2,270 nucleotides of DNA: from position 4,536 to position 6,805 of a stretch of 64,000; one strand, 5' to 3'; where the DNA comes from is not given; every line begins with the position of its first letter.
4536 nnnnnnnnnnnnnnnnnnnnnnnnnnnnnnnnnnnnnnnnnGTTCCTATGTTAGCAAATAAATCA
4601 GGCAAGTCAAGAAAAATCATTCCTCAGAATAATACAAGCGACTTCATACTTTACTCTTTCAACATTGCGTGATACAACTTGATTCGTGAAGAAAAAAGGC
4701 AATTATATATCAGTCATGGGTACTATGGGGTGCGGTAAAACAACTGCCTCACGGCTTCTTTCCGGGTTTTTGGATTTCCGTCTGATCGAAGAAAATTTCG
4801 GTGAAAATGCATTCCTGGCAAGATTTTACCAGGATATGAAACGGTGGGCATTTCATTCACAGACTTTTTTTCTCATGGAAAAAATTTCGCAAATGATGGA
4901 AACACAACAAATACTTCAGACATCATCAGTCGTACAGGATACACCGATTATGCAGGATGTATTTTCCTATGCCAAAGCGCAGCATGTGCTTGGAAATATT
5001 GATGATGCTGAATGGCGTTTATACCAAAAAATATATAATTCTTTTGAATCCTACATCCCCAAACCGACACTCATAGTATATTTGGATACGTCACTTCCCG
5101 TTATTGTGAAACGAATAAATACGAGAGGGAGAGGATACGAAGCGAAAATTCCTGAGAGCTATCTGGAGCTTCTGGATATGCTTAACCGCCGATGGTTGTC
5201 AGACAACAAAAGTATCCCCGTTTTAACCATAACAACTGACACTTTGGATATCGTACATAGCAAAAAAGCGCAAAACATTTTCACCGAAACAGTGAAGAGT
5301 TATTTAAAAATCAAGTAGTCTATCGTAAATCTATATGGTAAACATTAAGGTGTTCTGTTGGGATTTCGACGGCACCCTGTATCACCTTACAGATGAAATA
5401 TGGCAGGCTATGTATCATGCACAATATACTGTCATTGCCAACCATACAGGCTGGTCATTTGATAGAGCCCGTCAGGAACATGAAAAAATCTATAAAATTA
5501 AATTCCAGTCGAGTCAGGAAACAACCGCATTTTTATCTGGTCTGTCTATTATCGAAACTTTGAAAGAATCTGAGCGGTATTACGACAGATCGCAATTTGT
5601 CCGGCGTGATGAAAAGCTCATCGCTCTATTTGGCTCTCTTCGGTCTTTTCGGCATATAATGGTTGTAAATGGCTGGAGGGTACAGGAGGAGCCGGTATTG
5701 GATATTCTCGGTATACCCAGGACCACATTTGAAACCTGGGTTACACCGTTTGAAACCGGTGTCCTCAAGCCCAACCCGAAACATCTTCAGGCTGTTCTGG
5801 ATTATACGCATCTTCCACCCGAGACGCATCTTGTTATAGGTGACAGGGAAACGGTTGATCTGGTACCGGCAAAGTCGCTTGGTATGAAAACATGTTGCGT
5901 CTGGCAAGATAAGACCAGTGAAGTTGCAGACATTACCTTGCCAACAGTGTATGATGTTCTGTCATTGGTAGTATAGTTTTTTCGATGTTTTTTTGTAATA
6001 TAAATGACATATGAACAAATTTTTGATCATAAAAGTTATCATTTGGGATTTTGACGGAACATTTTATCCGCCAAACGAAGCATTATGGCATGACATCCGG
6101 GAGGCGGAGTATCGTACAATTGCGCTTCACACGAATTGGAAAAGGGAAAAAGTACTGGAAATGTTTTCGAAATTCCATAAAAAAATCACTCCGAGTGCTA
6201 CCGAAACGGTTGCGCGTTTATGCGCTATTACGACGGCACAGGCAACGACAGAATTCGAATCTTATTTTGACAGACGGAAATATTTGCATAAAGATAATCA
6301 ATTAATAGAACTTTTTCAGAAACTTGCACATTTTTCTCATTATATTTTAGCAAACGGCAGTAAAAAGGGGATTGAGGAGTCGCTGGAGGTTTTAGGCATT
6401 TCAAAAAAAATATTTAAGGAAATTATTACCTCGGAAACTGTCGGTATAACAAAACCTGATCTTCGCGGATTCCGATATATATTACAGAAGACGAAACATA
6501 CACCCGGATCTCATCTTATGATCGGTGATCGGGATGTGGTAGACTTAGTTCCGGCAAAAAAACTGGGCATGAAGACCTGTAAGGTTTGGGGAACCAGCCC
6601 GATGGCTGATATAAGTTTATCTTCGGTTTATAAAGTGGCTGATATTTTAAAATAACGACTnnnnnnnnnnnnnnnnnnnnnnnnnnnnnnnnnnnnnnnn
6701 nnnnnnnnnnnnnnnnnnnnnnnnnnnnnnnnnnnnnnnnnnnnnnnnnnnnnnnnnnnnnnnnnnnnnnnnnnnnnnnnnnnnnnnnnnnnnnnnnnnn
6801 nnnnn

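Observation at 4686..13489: Nine-kb nucleotide salvage supercluster with embedded uncharacterised genes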

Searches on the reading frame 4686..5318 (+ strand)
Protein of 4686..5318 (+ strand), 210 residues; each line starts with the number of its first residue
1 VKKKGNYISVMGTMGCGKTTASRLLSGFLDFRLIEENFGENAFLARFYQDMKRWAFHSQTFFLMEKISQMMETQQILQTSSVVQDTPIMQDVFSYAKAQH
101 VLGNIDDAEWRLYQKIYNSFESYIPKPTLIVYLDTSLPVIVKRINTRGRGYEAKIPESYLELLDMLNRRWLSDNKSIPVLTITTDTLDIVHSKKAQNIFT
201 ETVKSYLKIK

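Call 3: search_protein_families(library=pfam, proteins=[window:4686-5318:+], max_evalue=0.01)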
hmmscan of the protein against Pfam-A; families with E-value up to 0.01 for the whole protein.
window:4686-5318:+ (210 aa): 3 families
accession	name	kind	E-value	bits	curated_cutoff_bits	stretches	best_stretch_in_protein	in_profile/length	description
PF01712.25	dNK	-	9.4e-42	143.5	27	1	8-206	1-201/203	Deoxynucleoside kinase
PF13238.12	AAA_18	-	5.6e-06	27.3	29.4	1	8-149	1-113/128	AAA domain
PF01202.28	SKI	-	0.0013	19.3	22.1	0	14-35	1-22/159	Shikimate kinase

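Call 4: search_protein_families(library=ncbifam, proteins=[window:4686-5318:+], max_evalue=0.01)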
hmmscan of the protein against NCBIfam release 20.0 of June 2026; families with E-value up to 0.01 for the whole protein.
window:4686-5318:+ (210 aa): 14 families
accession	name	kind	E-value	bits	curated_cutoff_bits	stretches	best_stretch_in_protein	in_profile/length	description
NF040667.1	hom_kin_desulfo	exception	0.00022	21.2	197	0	8-90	3-87/163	homoserine kinase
TIGR00041.1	DTMP_kinase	equivalog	0.00037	20.3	83.25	1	4-172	3-172/196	dTMP kinase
NF006987.0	PRK09452.1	equivalog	0.00056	18.7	482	1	3-28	41-66/378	spermidine/putrescine ABC transporter ATP-binding protein PotA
TIGR01604.1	PYST-C2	paralog_domain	0.00059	19.9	40.35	1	135-201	18-87/150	Plasmodium yoelii subtelomeric domain PYST-C2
TIGR01313.1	therm_gnt_kin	subfamily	0.00068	19.4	113.75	0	10-35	3-28/164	gluconokinase, GntK/IdnK-type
NF003012.0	PRK03839.1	equivalog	0.001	19.1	152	0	8-35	3-30/180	putative kinase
NF043075.1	MMSYN1_0197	equivalog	0.0019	17.2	550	1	3-30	26-53/341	spermidine/putrescine ABC transporter ATP-binding protein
NF040729.1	ABC_ATP_SaoA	equivalog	0.0034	16.8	360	1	3-29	29-55/248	ABC transporter ATP-binding protein SaoA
TIGR04520.1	ECF_ATPase_1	equivalog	0.0037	16.7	315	1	3-30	26-53/269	energy-coupling factor transporter ATPase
TIGR01360.1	aden_kin_iso1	equivalog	0.0058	16.3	284.1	0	67-150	52-130/188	adenylate kinase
TIGR03797.1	NHLM_micro_ABC2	equivalog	0.0067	15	709.4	0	3-28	477-502/686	NHLP bacteriocin export ABC transporter permease/ATPase subunit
TIGR03375.1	type_I_sec_LssB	subfamily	0.0069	14.7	693.1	0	4-29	492-517/696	type I secretion system permease/ATPase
TIGR01184.1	ntrCD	subfamily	0.008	15.8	291.8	0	3-28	9-34/230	nitrate ABC transporter ATP-binding protein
NF033858.1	ABC2_perm_RbbA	equivalog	0.009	13.9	1050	0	4-68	291-355/909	ribosome-associated ATPase/putative transporter RbbA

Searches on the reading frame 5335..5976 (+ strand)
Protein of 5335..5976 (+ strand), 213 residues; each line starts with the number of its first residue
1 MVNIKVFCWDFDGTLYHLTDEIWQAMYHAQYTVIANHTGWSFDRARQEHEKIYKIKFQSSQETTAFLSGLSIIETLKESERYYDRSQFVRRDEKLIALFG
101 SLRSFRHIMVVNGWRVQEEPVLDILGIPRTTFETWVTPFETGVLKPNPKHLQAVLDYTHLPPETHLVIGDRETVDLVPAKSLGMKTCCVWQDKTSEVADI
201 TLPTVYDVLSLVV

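Call 3: search_protein_families(library=pfam, proteins=[window:5335-5976:+], max_evalue=0.01)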
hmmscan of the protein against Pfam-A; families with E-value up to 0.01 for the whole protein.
window:5335-5976:+ (213 aa): 3 families
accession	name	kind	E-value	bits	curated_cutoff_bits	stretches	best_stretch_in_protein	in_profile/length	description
PF00702.32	Hydrolase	-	4.2e-10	40.8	26.4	1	4-183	1-191/191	haloacid dehalogenase-like hydrolase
PF13419.12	HAD_2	-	6.2e-08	33.4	23.8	1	9-189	3-178/178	Haloacid dehalogenase-like hydrolase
PF13242.12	Hydrolase_like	-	5.4e-07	29.9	22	1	145-196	4-55/75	HAD-hyrolase-like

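Call 4: search_protein_families(library=ncbifam, proteins=[window:5335-5976:+], max_evalue=0.01)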
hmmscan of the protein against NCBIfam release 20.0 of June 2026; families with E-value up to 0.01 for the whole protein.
window:5335-5976:+ (213 aa): 16 families
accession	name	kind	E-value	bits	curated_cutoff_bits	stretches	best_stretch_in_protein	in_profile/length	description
TIGR02253.1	CTE7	subfamily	1.9e-14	54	169.75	1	4-198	2-201/221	TIGR02253 family HAD-type hydrolase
TIGR01993.1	Pyr-5-nucltdase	equivalog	4e-12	46.3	142.9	1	6-189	2-183/183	pyrimidine 5'-nucleotidase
TIGR02252.1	DREG-2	subfamily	1.1e-10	41.7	155.2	1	102-186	117-201/203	HAD hydrolase, REG-2-like, family IA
TIGR02254.1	YjjG_YfnB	equivalog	6.3e-09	35.6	159.9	1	103-202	111-209/223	YjjG family noncanonical pyrimidine nucleotidase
TIGR01509.1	HAD-SF-IA-v3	subfamily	5.2e-07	30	29.4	0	131-189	99-154/154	HAD-IA family hydrolase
NF009804.0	PRK13288.1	equivalog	2.5e-05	23.9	218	1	122-190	116-183/215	pyrophosphatase PpaX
TIGR01662.1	HAD-SF-IIIA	subfamily_domain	4.6e-05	23.5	44.6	1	135-187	82-136/141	HAD-IIIA family hydrolase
TIGR01549.1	HAD-SF-IA-v1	subfamily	6.4e-05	23.4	23.3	0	140-183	109-149/149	HAD-IA family hydrolase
NF009695.0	PRK13222.1-2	equivalog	0.00023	20.7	225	1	104-189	110-193/226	phosphoglycolate phosphatase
TIGR02247.1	HAD-1A3-hyp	subfamily_domain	0.00028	20.7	125.4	1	100-193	104-199/211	epoxide hydrolase N-terminal domain-like phosphatase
TIGR01668.1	YqeG_hyp_ppase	hypoth_equivalog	0.00046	19.8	89.1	1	144-190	90-136/170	YqeG family HAD IIIA-type phosphatase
NF006976.0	PRK09449.1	equivalog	0.00046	19.8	183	1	110-209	116-213/225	pyrimidine 5'-nucleotidase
NF053830.1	RUBPPhHalo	equivalog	0.00091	18.9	330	0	123-196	138-210/234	ribulose-1,5-bisphosphate 5-phosphatase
TIGR01454.1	AHBA_synth_RP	hypoth_equivalog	0.0041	16.8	246.65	1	78-193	66-179/205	AHBA synthesis associated protein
TIGR01449.2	PGP_bact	equivalog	0.0087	15.6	180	0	109-189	106-184/213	phosphoglycolate phosphatase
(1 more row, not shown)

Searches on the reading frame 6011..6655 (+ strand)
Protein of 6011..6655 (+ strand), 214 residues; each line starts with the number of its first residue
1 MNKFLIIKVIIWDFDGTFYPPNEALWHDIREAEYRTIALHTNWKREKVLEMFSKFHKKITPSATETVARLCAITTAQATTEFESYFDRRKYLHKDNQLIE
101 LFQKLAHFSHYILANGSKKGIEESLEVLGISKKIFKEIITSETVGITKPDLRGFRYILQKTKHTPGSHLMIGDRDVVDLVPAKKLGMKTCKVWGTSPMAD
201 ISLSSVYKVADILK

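Call 3: search_protein_families(library=pfam, proteins=[window:6011-6655:+], max_evalue=0.01)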
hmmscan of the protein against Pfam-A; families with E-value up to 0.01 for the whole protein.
window:6011-6655:+ (214 aa): 3 families
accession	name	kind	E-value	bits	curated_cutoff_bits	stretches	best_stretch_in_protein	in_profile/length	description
PF13419.12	HAD_2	-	1.3e-14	55.2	23.8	1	10-191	1-177/178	Haloacid dehalogenase-like hydrolase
PF00702.32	Hydrolase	-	2.1e-12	48.2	26.4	1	7-186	1-191/191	haloacid dehalogenase-like hydrolase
PF13242.12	Hydrolase_like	-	4e-05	23.9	22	1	148-192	4-48/75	HAD-hyrolase-like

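Call 4: search_protein_families(library=ncbifam, proteins=[window:6011-6655:+], max_evalue=0.01)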
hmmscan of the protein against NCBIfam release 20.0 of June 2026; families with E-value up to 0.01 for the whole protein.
window:6011-6655:+ (214 aa): 20 families
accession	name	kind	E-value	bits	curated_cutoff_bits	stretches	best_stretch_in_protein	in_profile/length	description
TIGR02253.1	CTE7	subfamily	4.3e-19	69.2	169.75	1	7-193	2-193/221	TIGR02253 family HAD-type hydrolase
TIGR02254.1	YjjG_YfnB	equivalog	4.9e-15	55.6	159.9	1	77-192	83-196/223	YjjG family noncanonical pyrimidine nucleotidase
TIGR01993.1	Pyr-5-nucltdase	equivalog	1.6e-13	50.9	142.9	1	8-191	1-182/183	pyrimidine 5'-nucleotidase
TIGR02252.1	DREG-2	subfamily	9e-11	41.9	155.2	1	53-189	65-201/203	HAD hydrolase, REG-2-like, family IA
TIGR01549.1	HAD-SF-IA-v1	subfamily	9.6e-11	42.3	23.3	1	43-186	15-149/149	HAD-IA family hydrolase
NF006976.0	PRK09449.1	equivalog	1.5e-10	40.9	183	1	98-210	103-213/225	pyrimidine 5'-nucleotidase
NF009804.0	PRK13288.1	equivalog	7.6e-10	38.6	218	1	7-192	3-181/215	pyrophosphatase PpaX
TIGR01428.1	HAD_type_II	equivalog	7.7e-10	39.1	125.4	1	87-192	85-190/197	haloacid dehalogenase type II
NF009695.0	PRK13222.1-2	equivalog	9.8e-08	31.7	225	1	7-211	6-213/226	phosphoglycolate phosphatase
TIGR02247.1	HAD-1A3-hyp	subfamily_domain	2.1e-07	30.9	125.4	1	7-192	2-195/211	epoxide hydrolase N-terminal domain-like phosphatase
NF053830.1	RUBPPhHalo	equivalog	2.3e-07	30.7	330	1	124-190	136-201/234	ribulose-1,5-bisphosphate 5-phosphatase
TIGR01662.1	HAD-SF-IIIA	subfamily_domain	3e-06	27.4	44.6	1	120-192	66-138/141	HAD-IIIA family hydrolase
TIGR01460.1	HAD-SF-IIA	subfamily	4.7e-06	26.6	100.15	1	136-191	185-242/246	HAD-IIA family hydrolase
NF052576.1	PymNtasePynAStpc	equivalog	7.3e-06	25.8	350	1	95-196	104-204/229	pyrimidine 5'-nucleotidase PynA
TIGR01509.1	HAD-SF-IA-v3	subfamily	8.3e-06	26.1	29.4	0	135-190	100-152/154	HAD-IA family hydrolase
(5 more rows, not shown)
